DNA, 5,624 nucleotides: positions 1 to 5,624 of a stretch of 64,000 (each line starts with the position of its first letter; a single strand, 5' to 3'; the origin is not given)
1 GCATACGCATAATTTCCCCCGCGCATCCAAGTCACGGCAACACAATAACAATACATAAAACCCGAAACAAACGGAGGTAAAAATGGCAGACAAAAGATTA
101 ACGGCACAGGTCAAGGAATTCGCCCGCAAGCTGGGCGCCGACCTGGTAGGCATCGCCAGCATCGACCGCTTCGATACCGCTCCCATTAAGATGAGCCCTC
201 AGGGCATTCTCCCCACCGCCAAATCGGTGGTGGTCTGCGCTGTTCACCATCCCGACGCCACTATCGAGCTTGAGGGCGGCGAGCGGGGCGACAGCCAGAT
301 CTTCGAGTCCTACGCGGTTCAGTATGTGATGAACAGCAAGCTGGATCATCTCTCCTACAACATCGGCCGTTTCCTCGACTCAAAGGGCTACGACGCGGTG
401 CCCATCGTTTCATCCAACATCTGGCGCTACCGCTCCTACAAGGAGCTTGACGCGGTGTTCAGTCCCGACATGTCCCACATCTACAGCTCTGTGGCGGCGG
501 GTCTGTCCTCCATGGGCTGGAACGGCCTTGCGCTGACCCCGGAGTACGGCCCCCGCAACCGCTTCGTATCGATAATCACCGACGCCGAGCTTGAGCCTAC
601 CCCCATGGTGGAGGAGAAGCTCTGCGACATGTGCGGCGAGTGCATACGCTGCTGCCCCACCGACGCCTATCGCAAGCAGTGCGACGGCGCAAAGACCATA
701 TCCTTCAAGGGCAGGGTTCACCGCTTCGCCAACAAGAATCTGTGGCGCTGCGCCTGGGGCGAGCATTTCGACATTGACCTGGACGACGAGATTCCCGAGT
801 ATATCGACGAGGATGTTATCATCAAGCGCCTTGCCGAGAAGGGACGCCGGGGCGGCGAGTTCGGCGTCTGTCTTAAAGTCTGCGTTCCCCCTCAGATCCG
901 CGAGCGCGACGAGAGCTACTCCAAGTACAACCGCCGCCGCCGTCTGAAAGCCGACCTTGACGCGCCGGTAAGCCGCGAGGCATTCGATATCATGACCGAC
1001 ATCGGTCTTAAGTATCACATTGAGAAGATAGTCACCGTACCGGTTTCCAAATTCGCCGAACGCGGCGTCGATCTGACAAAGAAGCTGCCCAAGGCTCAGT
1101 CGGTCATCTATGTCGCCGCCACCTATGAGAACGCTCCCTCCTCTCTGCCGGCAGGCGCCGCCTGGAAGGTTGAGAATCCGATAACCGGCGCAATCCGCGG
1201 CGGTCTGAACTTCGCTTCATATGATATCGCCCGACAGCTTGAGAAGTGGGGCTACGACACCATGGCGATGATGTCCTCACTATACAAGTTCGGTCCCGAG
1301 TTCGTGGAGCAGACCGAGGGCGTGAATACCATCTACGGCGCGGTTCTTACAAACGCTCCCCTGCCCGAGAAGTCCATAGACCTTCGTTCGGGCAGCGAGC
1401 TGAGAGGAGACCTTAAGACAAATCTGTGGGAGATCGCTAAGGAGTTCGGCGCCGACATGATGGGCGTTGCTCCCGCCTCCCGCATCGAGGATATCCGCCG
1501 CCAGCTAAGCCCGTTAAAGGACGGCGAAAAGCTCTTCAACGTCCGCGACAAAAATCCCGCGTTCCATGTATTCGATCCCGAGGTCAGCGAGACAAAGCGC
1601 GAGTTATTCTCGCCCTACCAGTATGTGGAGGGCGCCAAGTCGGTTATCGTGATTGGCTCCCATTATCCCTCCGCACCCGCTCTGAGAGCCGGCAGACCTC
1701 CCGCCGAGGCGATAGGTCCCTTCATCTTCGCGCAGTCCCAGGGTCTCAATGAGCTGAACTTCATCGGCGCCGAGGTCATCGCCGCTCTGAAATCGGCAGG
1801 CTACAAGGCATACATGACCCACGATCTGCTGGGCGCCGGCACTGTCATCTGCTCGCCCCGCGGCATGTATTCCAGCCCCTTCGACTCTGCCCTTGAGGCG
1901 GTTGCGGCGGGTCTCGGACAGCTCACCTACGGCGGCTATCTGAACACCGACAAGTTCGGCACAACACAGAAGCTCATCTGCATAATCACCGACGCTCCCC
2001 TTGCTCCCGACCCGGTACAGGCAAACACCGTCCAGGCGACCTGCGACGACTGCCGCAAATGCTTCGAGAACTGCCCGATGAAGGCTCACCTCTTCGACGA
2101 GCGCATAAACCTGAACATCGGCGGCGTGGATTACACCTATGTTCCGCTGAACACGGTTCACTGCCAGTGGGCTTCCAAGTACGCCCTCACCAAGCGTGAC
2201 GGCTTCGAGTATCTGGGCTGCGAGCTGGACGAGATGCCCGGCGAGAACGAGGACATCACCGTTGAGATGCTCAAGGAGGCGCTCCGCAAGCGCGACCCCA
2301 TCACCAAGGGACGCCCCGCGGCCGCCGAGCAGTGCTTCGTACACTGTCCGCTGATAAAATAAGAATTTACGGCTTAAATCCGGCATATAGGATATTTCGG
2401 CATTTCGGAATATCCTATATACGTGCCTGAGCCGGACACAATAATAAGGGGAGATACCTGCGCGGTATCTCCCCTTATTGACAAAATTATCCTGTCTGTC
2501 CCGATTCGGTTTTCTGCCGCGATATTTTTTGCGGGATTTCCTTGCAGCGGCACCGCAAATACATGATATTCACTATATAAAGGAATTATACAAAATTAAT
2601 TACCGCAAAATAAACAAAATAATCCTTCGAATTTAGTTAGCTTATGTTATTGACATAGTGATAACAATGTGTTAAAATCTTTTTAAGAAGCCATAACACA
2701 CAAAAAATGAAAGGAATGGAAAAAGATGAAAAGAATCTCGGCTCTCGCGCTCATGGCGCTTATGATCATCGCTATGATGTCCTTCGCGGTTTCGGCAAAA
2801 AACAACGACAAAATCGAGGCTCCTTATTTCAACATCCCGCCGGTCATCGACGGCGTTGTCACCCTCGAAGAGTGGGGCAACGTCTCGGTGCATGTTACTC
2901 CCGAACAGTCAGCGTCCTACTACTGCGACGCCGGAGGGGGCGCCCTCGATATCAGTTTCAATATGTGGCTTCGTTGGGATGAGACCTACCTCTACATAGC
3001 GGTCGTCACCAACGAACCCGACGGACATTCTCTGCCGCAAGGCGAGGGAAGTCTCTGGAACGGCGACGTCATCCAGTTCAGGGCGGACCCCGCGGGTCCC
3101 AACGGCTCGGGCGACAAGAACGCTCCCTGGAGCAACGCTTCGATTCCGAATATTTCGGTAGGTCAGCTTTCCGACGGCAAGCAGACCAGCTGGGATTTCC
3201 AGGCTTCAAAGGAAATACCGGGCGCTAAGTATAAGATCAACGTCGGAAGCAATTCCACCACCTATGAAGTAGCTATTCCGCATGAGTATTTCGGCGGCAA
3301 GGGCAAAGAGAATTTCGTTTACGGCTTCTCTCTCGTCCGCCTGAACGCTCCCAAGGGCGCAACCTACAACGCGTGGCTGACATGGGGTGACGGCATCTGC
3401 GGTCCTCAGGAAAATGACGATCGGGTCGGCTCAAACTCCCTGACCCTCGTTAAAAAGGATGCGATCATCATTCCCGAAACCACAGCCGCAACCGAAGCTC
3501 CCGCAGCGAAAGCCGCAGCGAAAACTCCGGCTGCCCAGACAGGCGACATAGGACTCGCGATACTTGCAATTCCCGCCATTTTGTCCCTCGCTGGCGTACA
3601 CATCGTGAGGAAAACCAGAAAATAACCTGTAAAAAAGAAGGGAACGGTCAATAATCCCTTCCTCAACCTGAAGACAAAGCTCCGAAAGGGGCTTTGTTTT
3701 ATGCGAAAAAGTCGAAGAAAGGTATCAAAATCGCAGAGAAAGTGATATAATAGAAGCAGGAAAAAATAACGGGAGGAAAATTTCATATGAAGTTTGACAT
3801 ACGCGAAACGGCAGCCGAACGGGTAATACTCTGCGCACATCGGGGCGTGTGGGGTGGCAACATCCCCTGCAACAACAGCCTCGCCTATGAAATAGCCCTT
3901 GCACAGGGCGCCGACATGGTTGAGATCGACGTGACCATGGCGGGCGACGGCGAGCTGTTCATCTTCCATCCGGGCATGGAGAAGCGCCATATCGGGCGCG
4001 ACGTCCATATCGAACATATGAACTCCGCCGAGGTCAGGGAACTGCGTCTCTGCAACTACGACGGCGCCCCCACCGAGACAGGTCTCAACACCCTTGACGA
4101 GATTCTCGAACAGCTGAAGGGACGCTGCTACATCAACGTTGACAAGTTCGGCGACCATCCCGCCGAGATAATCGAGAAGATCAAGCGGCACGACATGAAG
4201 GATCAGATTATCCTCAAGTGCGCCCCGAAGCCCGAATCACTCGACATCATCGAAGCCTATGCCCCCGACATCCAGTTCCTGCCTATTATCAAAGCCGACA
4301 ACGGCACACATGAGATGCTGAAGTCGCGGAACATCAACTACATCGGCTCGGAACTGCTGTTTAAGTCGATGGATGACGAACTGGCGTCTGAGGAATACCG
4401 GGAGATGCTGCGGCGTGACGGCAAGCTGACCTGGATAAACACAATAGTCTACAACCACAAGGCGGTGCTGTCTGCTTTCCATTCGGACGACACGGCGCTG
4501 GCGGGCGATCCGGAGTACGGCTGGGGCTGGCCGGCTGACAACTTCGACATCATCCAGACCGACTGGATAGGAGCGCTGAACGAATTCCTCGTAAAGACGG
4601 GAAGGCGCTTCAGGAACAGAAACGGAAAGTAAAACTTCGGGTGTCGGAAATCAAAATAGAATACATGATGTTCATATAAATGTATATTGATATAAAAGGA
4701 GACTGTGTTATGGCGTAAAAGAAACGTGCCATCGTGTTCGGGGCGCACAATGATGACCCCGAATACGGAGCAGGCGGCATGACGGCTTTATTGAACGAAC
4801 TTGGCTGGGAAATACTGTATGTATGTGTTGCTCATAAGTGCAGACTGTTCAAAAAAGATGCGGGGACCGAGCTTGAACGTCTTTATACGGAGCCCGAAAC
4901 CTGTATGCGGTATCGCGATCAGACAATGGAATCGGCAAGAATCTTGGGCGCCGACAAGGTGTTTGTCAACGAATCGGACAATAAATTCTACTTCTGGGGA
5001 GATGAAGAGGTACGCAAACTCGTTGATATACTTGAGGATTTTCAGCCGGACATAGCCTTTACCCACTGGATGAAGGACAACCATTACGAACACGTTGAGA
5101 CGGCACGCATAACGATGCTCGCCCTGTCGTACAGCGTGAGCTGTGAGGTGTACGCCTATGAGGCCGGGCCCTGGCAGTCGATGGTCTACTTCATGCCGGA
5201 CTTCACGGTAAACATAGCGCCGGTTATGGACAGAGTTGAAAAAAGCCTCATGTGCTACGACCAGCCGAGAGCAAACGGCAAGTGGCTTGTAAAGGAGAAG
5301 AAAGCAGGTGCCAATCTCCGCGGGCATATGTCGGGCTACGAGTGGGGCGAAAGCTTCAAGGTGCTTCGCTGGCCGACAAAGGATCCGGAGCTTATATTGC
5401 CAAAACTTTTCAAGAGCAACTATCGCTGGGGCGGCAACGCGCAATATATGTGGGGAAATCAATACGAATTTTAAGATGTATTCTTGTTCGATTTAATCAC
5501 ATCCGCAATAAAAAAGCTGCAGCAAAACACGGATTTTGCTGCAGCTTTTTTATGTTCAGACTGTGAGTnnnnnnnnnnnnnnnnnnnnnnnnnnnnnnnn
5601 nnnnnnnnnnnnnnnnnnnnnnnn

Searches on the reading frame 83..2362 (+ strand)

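Call 66: search_protein_families(library=pfam, proteins=[window:83-2362:+], max_evalue=0.001)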
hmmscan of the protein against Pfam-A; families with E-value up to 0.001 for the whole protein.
window:83-2362:+ (759 aa): 2 families
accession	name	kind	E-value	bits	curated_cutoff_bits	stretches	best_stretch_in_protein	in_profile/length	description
PF08331.15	QueG_DUF1730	-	4.2e-07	30.2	25.1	0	510-532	3-25/77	Epoxyqueuosine reductase QueG, DUF1730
PF12838.12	Fer4_7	-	1.1e-05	26.2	27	0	653-694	1-41/52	4Fe-4S dicluster domain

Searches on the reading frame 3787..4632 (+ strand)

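Call 66: search_protein_families(library=pfam, proteins=[window:3787-4632:+], max_evalue=0.001)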
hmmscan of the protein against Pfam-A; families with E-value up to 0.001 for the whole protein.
window:3787-4632:+ (281 aa): 2 families
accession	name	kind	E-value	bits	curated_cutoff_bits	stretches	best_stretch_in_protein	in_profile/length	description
PF16387.11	DUF4996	-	7.5e-16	59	33.7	1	164-268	1-102/102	Domain of unknown function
PF03009.23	GDPD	-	1.4e-13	52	23.6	1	18-192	1-191/244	Glycerophosphoryl diester phosphodiesterase family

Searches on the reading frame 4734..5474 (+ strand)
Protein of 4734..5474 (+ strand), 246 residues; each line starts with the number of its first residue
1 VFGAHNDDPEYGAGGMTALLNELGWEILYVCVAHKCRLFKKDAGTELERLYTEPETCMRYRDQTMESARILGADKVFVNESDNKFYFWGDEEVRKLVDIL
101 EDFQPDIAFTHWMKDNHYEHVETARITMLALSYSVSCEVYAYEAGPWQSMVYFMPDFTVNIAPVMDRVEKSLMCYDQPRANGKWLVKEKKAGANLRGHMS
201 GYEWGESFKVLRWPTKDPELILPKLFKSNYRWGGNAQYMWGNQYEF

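Call 66: search_protein_families(library=pfam, proteins=[window:4734-5474:+], max_evalue=0.001)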
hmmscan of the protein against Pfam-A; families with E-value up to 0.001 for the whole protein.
window:4734-5474:+ (246 aa): 1 family
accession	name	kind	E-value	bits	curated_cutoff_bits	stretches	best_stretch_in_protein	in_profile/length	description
PF02585.22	PIG-L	-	1.1e-15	58.7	28.2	1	1-130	2-128/129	GlcNAc-PI de-N-acetylase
